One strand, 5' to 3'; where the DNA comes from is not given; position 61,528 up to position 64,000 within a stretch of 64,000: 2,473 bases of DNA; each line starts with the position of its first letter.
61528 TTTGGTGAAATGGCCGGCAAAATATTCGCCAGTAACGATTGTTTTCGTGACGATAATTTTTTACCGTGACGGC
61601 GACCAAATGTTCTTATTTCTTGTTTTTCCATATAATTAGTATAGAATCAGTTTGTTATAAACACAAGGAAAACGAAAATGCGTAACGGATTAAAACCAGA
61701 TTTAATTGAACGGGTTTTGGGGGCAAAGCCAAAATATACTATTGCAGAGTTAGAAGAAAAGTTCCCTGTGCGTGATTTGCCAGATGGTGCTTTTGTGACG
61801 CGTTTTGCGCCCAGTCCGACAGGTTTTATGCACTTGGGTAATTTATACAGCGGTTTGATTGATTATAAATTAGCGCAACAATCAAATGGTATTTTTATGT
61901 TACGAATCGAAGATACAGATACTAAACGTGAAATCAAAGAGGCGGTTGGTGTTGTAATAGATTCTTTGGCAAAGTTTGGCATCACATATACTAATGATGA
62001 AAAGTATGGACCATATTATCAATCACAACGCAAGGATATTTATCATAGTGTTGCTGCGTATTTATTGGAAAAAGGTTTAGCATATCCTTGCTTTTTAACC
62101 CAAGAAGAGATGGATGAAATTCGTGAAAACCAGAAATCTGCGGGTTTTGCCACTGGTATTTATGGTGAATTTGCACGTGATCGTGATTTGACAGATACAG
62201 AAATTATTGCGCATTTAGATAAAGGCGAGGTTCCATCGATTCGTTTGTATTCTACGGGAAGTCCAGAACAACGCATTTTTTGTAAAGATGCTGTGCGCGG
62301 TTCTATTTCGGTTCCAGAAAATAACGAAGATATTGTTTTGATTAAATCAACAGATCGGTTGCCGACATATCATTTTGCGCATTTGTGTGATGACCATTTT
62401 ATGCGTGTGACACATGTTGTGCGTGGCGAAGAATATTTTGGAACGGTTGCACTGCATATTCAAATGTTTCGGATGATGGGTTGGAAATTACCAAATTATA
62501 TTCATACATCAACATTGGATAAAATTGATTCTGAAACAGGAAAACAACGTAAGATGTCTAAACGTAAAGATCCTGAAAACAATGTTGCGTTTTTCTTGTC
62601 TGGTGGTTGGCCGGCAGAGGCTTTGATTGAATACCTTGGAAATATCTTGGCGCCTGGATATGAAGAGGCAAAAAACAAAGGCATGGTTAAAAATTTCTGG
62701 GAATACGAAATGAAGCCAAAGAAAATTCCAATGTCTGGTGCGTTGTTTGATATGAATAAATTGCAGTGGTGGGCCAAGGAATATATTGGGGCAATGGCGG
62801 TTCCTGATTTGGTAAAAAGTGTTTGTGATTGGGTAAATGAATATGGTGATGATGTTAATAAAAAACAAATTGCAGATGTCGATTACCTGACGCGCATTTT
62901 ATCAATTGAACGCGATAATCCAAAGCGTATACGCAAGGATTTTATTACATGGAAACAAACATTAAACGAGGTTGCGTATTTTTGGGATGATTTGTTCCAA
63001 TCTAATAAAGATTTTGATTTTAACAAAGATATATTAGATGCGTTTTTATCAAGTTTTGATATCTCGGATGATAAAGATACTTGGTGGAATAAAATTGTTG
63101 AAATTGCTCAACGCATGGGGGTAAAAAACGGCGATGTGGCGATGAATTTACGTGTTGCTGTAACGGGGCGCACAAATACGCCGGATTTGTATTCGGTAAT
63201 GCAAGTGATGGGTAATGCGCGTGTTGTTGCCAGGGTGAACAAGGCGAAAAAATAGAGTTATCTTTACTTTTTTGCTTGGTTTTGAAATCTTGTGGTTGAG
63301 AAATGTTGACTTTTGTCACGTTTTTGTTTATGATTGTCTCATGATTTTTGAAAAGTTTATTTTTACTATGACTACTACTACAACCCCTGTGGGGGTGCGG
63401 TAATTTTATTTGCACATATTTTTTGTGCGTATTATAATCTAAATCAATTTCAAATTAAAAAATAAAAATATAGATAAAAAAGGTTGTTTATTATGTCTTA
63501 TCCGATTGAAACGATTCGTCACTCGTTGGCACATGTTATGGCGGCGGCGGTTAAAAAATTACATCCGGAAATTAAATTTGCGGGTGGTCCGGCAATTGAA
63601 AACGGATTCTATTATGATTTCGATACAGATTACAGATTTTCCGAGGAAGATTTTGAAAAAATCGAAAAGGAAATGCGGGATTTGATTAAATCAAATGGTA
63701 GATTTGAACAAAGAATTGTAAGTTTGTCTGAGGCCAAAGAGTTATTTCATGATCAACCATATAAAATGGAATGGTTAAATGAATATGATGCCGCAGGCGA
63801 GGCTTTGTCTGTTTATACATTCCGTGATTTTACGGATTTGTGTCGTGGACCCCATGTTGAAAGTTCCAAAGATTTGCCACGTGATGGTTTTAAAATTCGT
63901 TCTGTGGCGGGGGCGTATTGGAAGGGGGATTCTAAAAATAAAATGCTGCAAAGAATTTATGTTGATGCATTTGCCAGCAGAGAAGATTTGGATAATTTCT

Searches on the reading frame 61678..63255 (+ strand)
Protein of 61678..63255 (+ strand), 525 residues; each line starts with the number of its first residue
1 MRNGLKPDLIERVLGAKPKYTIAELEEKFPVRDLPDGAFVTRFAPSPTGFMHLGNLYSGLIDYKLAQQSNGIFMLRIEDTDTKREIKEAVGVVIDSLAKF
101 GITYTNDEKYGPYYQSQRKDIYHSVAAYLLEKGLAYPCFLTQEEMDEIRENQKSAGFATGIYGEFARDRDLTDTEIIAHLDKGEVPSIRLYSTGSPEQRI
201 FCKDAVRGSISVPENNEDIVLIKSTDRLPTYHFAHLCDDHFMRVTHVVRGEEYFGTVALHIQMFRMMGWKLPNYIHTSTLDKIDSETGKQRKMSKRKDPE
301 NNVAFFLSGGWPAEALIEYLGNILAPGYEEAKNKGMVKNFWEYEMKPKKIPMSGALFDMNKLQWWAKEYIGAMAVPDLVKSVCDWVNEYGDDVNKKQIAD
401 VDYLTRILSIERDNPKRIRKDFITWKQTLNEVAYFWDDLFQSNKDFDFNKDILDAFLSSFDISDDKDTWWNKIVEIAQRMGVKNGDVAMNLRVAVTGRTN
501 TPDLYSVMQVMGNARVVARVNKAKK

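Call 41: search_protein_families(library=ncbifam, proteins=[window:61678-63255:+], max_evalue=0.00001)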
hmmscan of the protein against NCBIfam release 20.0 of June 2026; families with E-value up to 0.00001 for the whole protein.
window:61678-63255:+ (525 aa): 10 families
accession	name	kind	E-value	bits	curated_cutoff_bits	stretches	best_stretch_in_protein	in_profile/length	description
TIGR00464.1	gltX_bact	equivalog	7.1e-92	308.7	289.95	1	40-522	3-465/470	glutamate--tRNA ligase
NF004315.1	PRK05710.1-4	equivalog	1.4e-45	155.9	250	1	41-298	1-253/274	tRNA glutamyl-Q(34) synthetase GluQRS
TIGR03838.1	queuosine_YadB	equivalog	1.3e-42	146.1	276.7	1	40-296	2-233/272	tRNA glutamyl-Q(34) synthetase GluQRS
NF004314.0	PRK05710.1-3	equivalog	9.6e-40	136.8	256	1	39-281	7-226/297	tRNA glutamyl-Q(34) synthetase GluQRS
NF003169.0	PRK04156.1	equivalog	4e-32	111.6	516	2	31-154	91-214/567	glutamate--tRNA ligase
NF004313.0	PRK05710.1-2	equivalog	1e-31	110.3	380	1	39-295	5-244/299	tRNA glutamyl-Q(34) synthetase GluQRS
NF004312.0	PRK05710.1-1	equivalog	1.9e-31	109.6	453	1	36-279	11-228/306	tRNA glutamyl-Q(34) synthetase GluQRS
TIGR00463.1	gltX_arch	equivalog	6.8e-26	90.9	401.75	1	32-151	84-201/560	glutamate--tRNA ligase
NF011291.0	PRK14703.1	equivalog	7.3e-19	67.5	681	1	38-159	31-148/769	glutamine--tRNA ligase/YqeY domain fusion protein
TIGR00440.1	glnS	equivalog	4.8e-15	55.4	425.8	1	41-176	3-133/524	glutamine--tRNA ligase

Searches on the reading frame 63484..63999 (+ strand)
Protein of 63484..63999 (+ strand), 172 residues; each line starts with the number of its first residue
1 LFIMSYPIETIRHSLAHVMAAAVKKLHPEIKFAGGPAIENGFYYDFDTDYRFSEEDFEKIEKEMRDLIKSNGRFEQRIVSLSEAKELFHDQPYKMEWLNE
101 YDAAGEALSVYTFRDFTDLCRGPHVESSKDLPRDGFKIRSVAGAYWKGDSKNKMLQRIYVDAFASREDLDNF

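Call 41: search_protein_families(library=ncbifam, proteins=[window:63484-63999:+], max_evalue=0.00001)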
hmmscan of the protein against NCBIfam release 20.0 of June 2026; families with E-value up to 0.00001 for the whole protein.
window:63484-63999:+ (172 aa): 3 families
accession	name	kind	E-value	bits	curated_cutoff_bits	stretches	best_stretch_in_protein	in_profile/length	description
TIGR00418.1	thrS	equivalog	1.5e-39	136.4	383.65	1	12-172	1-161/565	threonine--tRNA ligase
TIGR00344.1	alaS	equivalog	1e-09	37.2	457.05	1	12-131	556-670/847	alanine--tRNA ligase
NF002436.0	PRK01584.1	equivalog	1.7e-06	26.8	529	1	10-138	454-575/595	alanine--tRNA ligase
